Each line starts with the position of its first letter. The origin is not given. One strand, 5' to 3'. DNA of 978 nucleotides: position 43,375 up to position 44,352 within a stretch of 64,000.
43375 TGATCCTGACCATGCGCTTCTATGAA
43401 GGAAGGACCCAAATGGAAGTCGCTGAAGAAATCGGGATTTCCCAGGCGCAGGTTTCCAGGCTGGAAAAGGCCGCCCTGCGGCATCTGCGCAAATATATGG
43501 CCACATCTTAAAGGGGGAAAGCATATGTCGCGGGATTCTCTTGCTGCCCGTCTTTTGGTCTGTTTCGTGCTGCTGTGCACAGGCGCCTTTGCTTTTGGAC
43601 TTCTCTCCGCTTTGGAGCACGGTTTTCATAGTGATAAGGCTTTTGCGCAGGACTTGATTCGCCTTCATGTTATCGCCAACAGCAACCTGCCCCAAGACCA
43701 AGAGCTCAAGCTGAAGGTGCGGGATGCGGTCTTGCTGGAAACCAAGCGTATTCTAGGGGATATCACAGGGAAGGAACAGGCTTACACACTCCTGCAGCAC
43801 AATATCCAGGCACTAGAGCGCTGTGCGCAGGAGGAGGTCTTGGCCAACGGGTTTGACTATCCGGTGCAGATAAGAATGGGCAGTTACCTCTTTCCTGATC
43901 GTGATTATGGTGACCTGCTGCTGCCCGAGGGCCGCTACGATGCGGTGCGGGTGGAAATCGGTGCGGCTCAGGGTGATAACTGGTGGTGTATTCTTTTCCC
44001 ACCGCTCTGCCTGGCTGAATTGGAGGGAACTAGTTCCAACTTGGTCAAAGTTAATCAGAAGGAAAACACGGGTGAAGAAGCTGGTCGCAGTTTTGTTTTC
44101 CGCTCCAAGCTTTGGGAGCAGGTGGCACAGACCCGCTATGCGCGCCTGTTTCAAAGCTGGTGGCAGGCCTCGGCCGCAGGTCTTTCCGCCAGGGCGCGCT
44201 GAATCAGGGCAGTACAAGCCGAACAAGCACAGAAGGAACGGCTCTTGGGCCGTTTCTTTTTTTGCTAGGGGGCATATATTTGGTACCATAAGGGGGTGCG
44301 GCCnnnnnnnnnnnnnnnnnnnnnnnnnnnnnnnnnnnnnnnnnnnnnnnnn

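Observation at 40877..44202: Rearranged pro-sigma-E activation locus: spoIIGA-sigE inverted and divergent from a sigG-spoIIR pair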

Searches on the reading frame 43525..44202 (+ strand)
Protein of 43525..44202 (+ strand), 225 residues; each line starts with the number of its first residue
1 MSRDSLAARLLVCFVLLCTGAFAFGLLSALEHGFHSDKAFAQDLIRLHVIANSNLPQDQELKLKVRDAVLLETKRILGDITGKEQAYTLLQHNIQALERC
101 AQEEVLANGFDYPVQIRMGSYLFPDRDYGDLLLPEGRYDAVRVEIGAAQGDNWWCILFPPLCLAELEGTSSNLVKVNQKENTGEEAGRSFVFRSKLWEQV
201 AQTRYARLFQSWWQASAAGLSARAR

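Call 3: search_protein_families(library=ncbifam, proteins=[window:43525-44202:+])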
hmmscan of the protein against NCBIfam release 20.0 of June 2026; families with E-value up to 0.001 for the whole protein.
window:43525-44202:+ (225 aa): 1 family
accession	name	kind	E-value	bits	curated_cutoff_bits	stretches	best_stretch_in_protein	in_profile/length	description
TIGR02837.1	spore_II_R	equivalog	7e-46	155.8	151.9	1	14-167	9-162/168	stage II sporulation protein R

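Call 4: search_protein_families(library=pfam, proteins=[window:43525-44202:+])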
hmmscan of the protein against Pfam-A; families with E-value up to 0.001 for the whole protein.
window:43525-44202:+ (225 aa): 1 family
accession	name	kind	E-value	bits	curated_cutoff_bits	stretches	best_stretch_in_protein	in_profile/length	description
PF09551.15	Spore_II_R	-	9.9e-45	152.6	25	1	42-166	2-126/128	Stage II sporulation protein R (spore_II_R)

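Call 9: find_homologous_proteins(query=window:43525-44202:+)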
Query window:43525-44202:+ (225 aa): 862 proteins with E <= 0.001 among 2517 candidates; the best 120 are listed.
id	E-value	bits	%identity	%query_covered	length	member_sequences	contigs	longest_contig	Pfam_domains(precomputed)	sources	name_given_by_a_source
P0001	2.4e-146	503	100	100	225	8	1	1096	PF09551.16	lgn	-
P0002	3.1e-111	388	75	95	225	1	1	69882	PF09551.16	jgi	-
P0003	3.1e-111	388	75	95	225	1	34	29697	PF09551.16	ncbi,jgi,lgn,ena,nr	ncbi:MAG: stage II sporulation protein R [Firmicutes bacterium]|nr:stage II sporulation protein R [B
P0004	8.2e-111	387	75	95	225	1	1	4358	PF09551.16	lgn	-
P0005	1.3e-110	386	78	92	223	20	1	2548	PF09551.16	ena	-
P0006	2.8e-109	382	76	100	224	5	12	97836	PF09551.16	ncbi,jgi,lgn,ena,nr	ncbi:MAG TPA: stage II sporulation protein R [Limnochordia bacterium]|nr:stage II sporulation protei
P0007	1.9e-107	376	75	99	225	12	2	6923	PF09551.16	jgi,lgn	-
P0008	4.1e-99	349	70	95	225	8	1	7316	PF09551.16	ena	-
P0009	4.4e-93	329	67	98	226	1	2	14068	PF09551.16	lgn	-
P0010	4.0e-86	306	64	95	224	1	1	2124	PF09551.16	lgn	-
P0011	3.4e-84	300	62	95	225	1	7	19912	PF09551.16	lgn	-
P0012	1.7e-83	297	62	99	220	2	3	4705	PF09551.16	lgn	-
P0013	1.2e-79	285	59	99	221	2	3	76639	PF09551.16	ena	-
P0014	1.4e-79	285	60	98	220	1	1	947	PF09551.16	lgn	-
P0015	1.1e-78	282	60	98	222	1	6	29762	PF09551.16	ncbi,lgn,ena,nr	ncbi:MAG: stage II sporulation protein R [Firmicutes bacterium]|nr:stage II sporulation protein R [B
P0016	1.5e-76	275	57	99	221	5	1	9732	PF09551.16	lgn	-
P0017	2.9e-76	274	58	99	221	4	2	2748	PF09551.16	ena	-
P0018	4.8e-76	273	56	98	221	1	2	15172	PF09551.16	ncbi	-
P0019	5.1e-76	273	59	98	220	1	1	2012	PF09551.16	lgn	-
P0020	1.1e-75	272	57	99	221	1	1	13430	PF09551.16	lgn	-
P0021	3.4e-75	270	57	98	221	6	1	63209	PF09551.16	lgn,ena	-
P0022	5.5e-75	270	56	100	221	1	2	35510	PF09551.16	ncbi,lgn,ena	-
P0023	8.6e-75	269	61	99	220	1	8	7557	PF09551.16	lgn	-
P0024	2.0e-74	268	58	98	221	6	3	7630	PF09551.16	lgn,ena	-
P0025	3.1e-74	267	56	100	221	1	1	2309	PF09551.16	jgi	-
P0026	5.1e-74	266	56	99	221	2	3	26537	PF09551.16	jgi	-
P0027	3.3e-73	264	56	99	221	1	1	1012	PF09551.16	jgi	-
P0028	3.6e-73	264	56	98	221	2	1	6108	PF09551.16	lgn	-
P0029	2.7e-72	261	54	95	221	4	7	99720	PF09551.16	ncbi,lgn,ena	-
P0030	3.1e-72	261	54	100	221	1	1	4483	PF09551.16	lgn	-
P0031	6.8e-72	260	57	99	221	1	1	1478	PF09551.16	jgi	jgi:stage II sporulation protein R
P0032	9.5e-72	259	55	98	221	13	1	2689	PF09551.16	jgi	-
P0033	1.4e-69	252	55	97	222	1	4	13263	PF09551.16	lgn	-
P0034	7.9e-69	250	51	100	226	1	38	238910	PF09551.16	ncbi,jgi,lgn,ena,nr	ncbi:MAG: stage II sporulation protein R [Bacillota bacterium]|nr:stage II sporulation protein R [Ba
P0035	4.0e-68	247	55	97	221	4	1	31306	PF09551.16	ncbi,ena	-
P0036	1.3e-66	242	52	97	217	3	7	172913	PF09551.16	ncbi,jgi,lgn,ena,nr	ncbi:MAG: stage II sporulation protein R [Firmicutes bacterium]|nr:stage II sporulation protein R [B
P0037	9.1e-66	240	56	94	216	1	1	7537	PF09551.16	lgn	-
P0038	5.3e-65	237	54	97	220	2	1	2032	PF09551.16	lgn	-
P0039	1.9e-64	235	52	98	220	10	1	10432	PF09551.16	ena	-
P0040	3.4e-64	234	51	94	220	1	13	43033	PF09551.16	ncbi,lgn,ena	-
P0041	5.1e-63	231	51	99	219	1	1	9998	PF09551.16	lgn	-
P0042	4.7e-61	224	53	97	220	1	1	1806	PF09551.16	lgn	-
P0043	1.0e-58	216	49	97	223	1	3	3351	PF09551.16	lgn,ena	-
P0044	7.9e-58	214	74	58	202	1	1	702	PF09551.16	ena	-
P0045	5.0e-57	211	53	82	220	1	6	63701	PF09551.16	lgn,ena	-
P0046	5.3e-56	208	52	83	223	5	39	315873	PF09551.16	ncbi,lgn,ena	-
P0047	3.1e-53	199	57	75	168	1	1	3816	PF09551.16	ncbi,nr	ncbi:MAG: stage II sporulation protein R, partial [Limnochordia bacterium]|nr:stage II sporulation p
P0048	4.2e-53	198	51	83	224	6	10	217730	PF09551.16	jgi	jgi:stage II sporulation protein R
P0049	7.9e-53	197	47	98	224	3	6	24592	PF09551.16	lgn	-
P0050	1.8e-52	196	49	83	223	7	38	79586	PF09551.16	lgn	-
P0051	1.6e-47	180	43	98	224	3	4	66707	PF09551.16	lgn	-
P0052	4.3e-47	178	43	98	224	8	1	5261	PF09551.16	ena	-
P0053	8.3e-44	168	41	96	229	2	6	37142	PF09551.16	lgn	-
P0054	1.3e-43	167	43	77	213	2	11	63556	PF09551.16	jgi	-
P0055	8.7e-43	164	40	92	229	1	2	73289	PF09551.16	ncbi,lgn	-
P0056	3.6e-41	159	38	96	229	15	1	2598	PF09551.16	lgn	-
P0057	8.5e-39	151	43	84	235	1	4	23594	PF09551.16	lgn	-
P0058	7.3e-38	148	46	71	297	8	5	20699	PF09551.16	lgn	-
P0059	9.9e-38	148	43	74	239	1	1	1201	PF09551.16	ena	-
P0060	1.1e-37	148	35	96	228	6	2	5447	PF09551.16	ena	-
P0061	1.8e-37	147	48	70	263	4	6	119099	PF09551.16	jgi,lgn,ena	-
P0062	2.2e-37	147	38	96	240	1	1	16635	PF09551.16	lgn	-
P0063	3.5e-37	146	46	63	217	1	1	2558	PF09551.16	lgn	-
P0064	8.7e-37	145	44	67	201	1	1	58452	PF09551.16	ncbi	-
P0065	9.1e-37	145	45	62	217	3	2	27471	PF09551.16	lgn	-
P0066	1.6e-36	144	40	77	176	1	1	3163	PF09551.16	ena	-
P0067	1.6e-36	144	52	59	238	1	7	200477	PF09551.16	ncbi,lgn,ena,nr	ncbi:MAG TPA: stage II sporulation protein R [Firmicutes bacterium]|nr:stage II sporulation protein 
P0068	2.1e-36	143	42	72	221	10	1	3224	PF09551.16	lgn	-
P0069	5.0e-36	142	42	74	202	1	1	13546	PF09551.16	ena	-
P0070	7.7e-36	142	47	67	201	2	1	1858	PF09551.16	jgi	-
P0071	1.3e-35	141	44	70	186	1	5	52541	PF09551.16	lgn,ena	-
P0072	6.4e-35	139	47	56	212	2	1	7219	PF09551.16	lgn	-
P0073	7.1e-35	139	48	65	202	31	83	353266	PF09551.16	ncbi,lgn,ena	-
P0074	8.8e-35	138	44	62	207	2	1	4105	PF09551.16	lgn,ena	-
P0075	1.1e-34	138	41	70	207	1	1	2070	PF09551.16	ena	-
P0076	2.0e-34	137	43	75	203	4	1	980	PF09551.16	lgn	-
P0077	2.0e-34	137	49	63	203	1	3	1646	PF09551.16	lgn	-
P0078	2.5e-34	137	39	81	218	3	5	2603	PF09551.16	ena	-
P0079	2.6e-34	137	46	65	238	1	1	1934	PF09551.16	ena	-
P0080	3.8e-34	136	44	74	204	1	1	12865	PF09551.16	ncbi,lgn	-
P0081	5.0e-34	136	41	74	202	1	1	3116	PF09551.16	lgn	-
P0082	1.1e-33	135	44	66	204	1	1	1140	PF09551.16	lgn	-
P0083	1.1e-33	135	42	71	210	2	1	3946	PF09551.16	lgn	-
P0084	1.5e-33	134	50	53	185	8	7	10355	PF09551.16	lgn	-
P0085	1.6e-33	134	40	76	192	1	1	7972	PF09551.16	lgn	-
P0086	1.9e-33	134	45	67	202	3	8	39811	PF09551.16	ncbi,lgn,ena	-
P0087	2.0e-33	134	42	72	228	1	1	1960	PF09551.16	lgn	-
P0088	2.0e-33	134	42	73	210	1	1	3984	PF09551.16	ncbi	-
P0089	2.3e-33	134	39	76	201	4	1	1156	PF09551.16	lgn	-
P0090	2.5e-33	133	40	75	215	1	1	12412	PF09551.16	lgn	-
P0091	2.5e-33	133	43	73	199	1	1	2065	PF09551.16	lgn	-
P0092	2.5e-33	133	39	72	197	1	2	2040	PF09551.16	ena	-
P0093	3.2e-33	133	42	71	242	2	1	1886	PF09551.16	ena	-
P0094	3.6e-33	133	41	60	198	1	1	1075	PF09551.16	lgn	-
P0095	4.6e-33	133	41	60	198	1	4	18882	PF09551.16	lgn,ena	-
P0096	4.6e-33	133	41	60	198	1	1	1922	PF09551.16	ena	-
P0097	5.2e-33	132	48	58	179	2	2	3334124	PF09551.16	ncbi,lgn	ncbi:stage II sporulation protein R [Thermanaeromonas toyohensis]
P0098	5.7e-33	132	50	55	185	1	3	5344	PF09551.16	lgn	-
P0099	5.8e-33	132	44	68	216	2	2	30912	PF09551.16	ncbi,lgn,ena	-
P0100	6.1e-33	132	38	71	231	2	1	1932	PF09551.16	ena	-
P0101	6.7e-33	132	44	63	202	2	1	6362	PF09551.16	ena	-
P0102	8.0e-33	132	47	58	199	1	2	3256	PF09551.16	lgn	-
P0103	1.3e-32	131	42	64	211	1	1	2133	PF09551.16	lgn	-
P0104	1.3e-32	131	41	69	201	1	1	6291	PF09551.16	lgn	-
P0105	1.4e-32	131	39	72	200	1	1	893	PF09551.16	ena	-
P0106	1.4e-32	131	42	69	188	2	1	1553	PF09551.16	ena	-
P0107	1.6e-32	131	42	69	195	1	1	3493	PF09551.16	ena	-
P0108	1.8e-32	131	39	74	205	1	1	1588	PF09551.16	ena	-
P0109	1.8e-32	131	39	74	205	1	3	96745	PF09551.16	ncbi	-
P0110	2.1e-32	130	41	69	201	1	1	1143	PF09551.16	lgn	-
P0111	2.3e-32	130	42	64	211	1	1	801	PF09551.16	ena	-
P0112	2.4e-32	130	40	79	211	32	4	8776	PF09551.16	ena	-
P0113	2.5e-32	130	39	74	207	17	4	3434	PF09551.16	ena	-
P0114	2.7e-32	130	44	65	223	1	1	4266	PF09551.16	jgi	-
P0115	3.2e-32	130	35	84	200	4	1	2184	PF09551.16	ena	-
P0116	3.6e-32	130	45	59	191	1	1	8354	PF09551.16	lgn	-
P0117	3.7e-32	130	42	71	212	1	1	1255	PF09551.16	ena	-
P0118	4.5e-32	129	42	63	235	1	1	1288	PF09551.16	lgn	-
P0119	5.8e-32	129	38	92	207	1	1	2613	PF09551.16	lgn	-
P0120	6.6e-32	129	45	58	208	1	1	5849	PF09551.16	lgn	-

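Call 12: find_related_loci(query=A1, collection=genome_contigs, flank=10000)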
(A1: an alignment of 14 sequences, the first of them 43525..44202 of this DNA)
Query A1 (225 aa) in genome_contigs; peptide patterns used: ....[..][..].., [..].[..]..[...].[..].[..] (x = any residue, [..] = any of these).
600 stretches matched a pattern (row limit reached: there are more); 598 encode a relative of the query (tblastn E <= 1e-3); the best 80 are kept; 80 distinct loci.
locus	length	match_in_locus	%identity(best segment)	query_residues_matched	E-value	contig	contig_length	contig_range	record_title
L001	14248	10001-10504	42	14-184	7e-43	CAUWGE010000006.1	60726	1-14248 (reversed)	MAG: uncultured Clostridia bacterium isolate ERS329795__bin77 genome assembly, contig: ERS329795_NODE_652_length_60726_c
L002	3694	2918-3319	48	35-168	8e-43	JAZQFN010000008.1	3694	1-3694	MAG: Clostridia bacterium isolate T1900044632_TS20190098.MAGScoT_cleanbin_000062 SGB_1073_k141_1225582, whole genome sho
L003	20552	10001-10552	40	5-191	2e-42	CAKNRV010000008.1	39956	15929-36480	MAG TPA_asm: uncultured Clostridium sp. isolate ERR3414573_bin.26_metaWRAP_v1.1_MAG genome assembly, contig: NODE_1513_l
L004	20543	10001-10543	39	38-207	8e-42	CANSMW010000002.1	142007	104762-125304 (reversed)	MAG TPA_asm: uncultured Clostridium sp. isolate SRR15510240_bin.42_metawrap_v1.3_MAG genome assembly, contig: NODE.107_l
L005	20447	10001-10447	42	10-165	8e-41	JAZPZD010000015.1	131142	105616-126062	MAG: Clostridia bacterium isolate T1900044646_TS20190112.MAGScoT_cleanbin_000004 SGB_1362_k141_460913, whole genome shot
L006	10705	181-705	36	7-185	6e-40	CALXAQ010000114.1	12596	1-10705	MAG: uncultured Clostridia bacterium isolate E0_DM__bin141 genome assembly, contig: E0_DM__k127_1965217, whole genome sh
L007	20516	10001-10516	42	10-187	7e-40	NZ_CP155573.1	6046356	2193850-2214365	Sporomusa silvacetica DSM 10669 chromosome, complete genome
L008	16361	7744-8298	38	1-185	7e-40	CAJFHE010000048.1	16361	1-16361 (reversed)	uncultured Clostridia bacterium isolate Chicken_16_mag_166 genome assembly, contig: MAGpy_11413_16_idba_bin_166_fascaffo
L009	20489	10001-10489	40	15-180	6e-40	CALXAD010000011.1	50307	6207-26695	MAG: uncultured Clostridia bacterium isolate BRZ_LB__bin31 genome assembly, contig: BRZ_LB__NODE_683_length_50307_cov_42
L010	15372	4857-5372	38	6-180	6e-40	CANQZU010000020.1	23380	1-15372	MAG: uncultured Clostridia bacterium isolate Lapin-018__bin20 genome assembly, contig: Lapin-018__NODE_1818_length_23380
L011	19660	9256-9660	46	44-181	1e-39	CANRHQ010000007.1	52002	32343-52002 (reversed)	MAG: uncultured Clostridia bacterium isolate Lapin-030__bin109 genome assembly, contig: Lapin-030__NODE_943_length_52002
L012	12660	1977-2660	34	6-225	2e-39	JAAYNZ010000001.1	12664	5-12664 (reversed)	MAG: Candidatus Epulonipiscium sp. isolate AS21ysBPME_3 1121_AS21, whole genome shotgun sequence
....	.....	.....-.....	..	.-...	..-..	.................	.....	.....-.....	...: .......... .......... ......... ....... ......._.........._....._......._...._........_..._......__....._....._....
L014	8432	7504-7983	43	44-202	8e-39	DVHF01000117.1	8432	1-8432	MAG TPA_asm: Candidatus Gallacutalibacter pullicola isolate ChiSjej1B19-7085 ChiSjej1B19M5__C238818_L8432_SRR6323093, wh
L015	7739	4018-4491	39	1-168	9e-39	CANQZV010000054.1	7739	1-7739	MAG: uncultured Clostridia bacterium isolate Lapin-017__bin31 genome assembly, contig: Lapin-017__NODE_7674_length_7739_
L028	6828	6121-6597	45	11-166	3e-38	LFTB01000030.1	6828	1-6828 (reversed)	MAG: Clostridia bacterium DTU084 scaffold56382, whole genome shotgun sequence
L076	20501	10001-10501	40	43-208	9e-36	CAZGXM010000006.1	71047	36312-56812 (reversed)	MAG TPA_asm: uncultured Thermoanaerobacteraceae bacterium isolate SRP216583_co2_239 genome assembly, contig: NODE_141_le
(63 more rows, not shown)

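Call 14: find_encoding_contigs(protein=P0006, flank=8000, max_places=3)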
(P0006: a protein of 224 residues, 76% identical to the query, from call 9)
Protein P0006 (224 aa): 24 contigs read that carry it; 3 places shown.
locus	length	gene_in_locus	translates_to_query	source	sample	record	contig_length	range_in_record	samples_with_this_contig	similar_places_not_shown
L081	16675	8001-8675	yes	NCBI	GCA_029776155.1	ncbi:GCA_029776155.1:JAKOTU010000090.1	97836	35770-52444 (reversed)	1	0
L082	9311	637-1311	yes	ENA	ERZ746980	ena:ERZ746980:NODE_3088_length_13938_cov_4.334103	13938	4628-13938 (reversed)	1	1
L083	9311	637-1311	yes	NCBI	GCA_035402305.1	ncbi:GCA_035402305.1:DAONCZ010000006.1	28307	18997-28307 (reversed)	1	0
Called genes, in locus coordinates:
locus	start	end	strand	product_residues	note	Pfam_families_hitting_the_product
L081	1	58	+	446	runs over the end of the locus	PF01225:Mur_ligase (weak), PF08245:Mur_ligase_M, PF02875:Mur_ligase_C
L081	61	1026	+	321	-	PF00953:Glycos_transf_4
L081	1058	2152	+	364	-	PF01098:FTSW_RODA_SPOVE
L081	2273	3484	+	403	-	PF00275:EPSP_synthase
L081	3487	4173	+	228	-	PF08478:POTRA_1, PF03799:FtsQ_DivIB_C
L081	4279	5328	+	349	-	PF00091:Tubulin, PF12327:FtsZ_C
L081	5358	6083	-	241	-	PF04542:Sigma70_r2, PF04545:Sigma70_r4, PF01381:HTH_3 (weak)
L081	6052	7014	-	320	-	PF03419:Peptidase_U4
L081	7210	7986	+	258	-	PF04542:Sigma70_r2, PF04539:Sigma70_r3 (weak), PF01381:HTH_3 (faint), PF08281:Sigma70_r4_2 (weak), PF04545:Sigma70_r4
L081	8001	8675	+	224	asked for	PF09551:Spore_II_R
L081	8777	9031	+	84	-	PF05239:PRC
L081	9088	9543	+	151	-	PF22811:Zn_ribbon_NrdR, PF03477:ATP-cone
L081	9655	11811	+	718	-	PF13491:FtsK_4TM, PF17854:FtsK_alpha, PF01580:FtsK_SpoIIIE, PF09397:FtsK_gamma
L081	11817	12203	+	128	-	PF13560:HTH_31 (weak), PF12844:HTH_19, PF13413:HTH_25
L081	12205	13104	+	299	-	PF01430:HSP33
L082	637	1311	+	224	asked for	PF09551:Spore_II_R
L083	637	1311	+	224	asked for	PF09551:Spore_II_R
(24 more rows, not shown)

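Call 15: find_encoding_contigs(protein=P0002, flank=8000, max_places=2)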
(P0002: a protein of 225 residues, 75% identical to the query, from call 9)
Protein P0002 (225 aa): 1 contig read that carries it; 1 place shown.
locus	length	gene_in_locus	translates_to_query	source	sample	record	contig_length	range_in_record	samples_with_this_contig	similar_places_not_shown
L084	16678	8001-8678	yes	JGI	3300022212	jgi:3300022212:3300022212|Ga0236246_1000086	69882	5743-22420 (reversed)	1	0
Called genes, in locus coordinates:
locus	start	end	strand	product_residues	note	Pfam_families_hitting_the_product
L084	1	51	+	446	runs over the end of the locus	PF01225:Mur_ligase (weak), PF08245:Mur_ligase_M, PF02875:Mur_ligase_C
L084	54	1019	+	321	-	PF10555:MraY_sig1 (weak), PF00953:Glycos_transf_4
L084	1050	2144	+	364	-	PF01098:FTSW_RODA_SPOVE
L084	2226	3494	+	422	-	PF00275:EPSP_synthase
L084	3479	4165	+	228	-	PF08478:POTRA_1, PF03799:FtsQ_DivIB_C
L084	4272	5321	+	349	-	PF00091:Tubulin, PF12327:FtsZ_C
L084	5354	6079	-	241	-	PF04542:Sigma70_r2, PF04545:Sigma70_r4, PF01381:HTH_3 (weak)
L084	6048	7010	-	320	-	PF03419:Peptidase_U4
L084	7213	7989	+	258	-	PF04542:Sigma70_r2, PF04539:Sigma70_r3 (weak), PF08281:Sigma70_r4_2 (weak), PF04545:Sigma70_r4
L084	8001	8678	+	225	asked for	PF09551:Spore_II_R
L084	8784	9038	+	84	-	PF05239:PRC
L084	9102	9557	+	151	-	PF22811:Zn_ribbon_NrdR, PF03477:ATP-cone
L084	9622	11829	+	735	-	PF13491:FtsK_4TM, PF17854:FtsK_alpha, PF01580:FtsK_SpoIIIE, PF09397:FtsK_gamma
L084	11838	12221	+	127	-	PF12844:HTH_19, PF13413:HTH_25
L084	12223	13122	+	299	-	PF01430:HSP33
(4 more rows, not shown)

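Call 16: find_encoding_contigs(protein=P0013, flank=8000, max_places=2)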
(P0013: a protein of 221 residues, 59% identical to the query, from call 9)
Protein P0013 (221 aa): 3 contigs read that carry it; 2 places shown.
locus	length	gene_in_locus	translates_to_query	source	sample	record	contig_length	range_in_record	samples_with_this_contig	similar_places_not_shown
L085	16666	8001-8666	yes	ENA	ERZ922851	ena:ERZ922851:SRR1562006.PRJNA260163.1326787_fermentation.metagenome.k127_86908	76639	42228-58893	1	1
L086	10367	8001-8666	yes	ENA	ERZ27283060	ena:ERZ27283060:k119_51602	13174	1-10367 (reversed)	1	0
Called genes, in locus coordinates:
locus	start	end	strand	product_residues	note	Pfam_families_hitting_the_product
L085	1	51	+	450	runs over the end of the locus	PF01225:Mur_ligase (weak), PF08245:Mur_ligase_M, PF02875:Mur_ligase_C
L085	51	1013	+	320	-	PF00953:Glycos_transf_4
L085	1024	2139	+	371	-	PF01098:FTSW_RODA_SPOVE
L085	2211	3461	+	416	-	PF00275:EPSP_synthase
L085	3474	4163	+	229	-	PF08478:POTRA_1, PF03799:FtsQ_DivIB_C (weak)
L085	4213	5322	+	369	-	PF00091:Tubulin, PF12327:FtsZ_C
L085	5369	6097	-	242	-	PF04542:Sigma70_r2, PF04545:Sigma70_r4, PF01381:HTH_3 (weak)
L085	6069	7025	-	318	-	PF03419:Peptidase_U4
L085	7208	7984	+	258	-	PF04542:Sigma70_r2, PF04539:Sigma70_r3 (faint), PF08281:Sigma70_r4_2 (weak), PF04545:Sigma70_r4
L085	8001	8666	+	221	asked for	PF09551:Spore_II_R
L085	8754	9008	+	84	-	PF05239:PRC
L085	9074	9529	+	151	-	PF22811:Zn_ribbon_NrdR, PF03477:ATP-cone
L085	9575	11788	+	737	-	PF13491:FtsK_4TM, PF17854:FtsK_alpha, PF01580:FtsK_SpoIIIE, PF09397:FtsK_gamma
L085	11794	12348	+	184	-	PF12844:HTH_19 (weak), PF13413:HTH_25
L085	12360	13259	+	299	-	PF01430:HSP33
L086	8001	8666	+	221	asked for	PF09551:Spore_II_R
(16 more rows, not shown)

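Call 18: find_encoding_contigs(protein=P0034, flank=8000, max_places=1)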
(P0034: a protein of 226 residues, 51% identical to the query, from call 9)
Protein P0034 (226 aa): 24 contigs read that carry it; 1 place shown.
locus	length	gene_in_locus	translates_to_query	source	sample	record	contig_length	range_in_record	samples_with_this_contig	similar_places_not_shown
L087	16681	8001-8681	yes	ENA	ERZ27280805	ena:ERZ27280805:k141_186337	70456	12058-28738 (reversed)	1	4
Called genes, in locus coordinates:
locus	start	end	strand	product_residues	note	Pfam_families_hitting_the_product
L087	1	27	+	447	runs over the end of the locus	PF08245:Mur_ligase_M, PF02875:Mur_ligase_C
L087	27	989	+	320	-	PF10555:MraY_sig1 (weak), PF00953:Glycos_transf_4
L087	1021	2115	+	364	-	PF01098:FTSW_RODA_SPOVE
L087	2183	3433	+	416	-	PF00275:EPSP_synthase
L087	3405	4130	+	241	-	PF08478:POTRA_1, PF03799:FtsQ_DivIB_C (weak)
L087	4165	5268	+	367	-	PF00091:Tubulin, PF12327:FtsZ_C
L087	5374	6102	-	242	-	PF04542:Sigma70_r2, PF04545:Sigma70_r4, PF01381:HTH_3 (weak)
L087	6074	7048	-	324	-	PF03419:Peptidase_U4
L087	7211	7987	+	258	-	PF04542:Sigma70_r2, PF04539:Sigma70_r3 (faint), PF08281:Sigma70_r4_2 (weak), PF04545:Sigma70_r4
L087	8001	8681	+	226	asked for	PF09551:Spore_II_R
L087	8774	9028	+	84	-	PF05239:PRC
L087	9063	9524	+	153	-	PF22811:Zn_ribbon_NrdR, PF03477:ATP-cone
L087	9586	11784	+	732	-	PF13491:FtsK_4TM, PF17854:FtsK_alpha, PF01580:FtsK_SpoIIIE, PF09397:FtsK_gamma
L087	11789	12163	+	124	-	PF12844:HTH_19, PF13413:HTH_25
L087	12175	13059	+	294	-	PF01430:HSP33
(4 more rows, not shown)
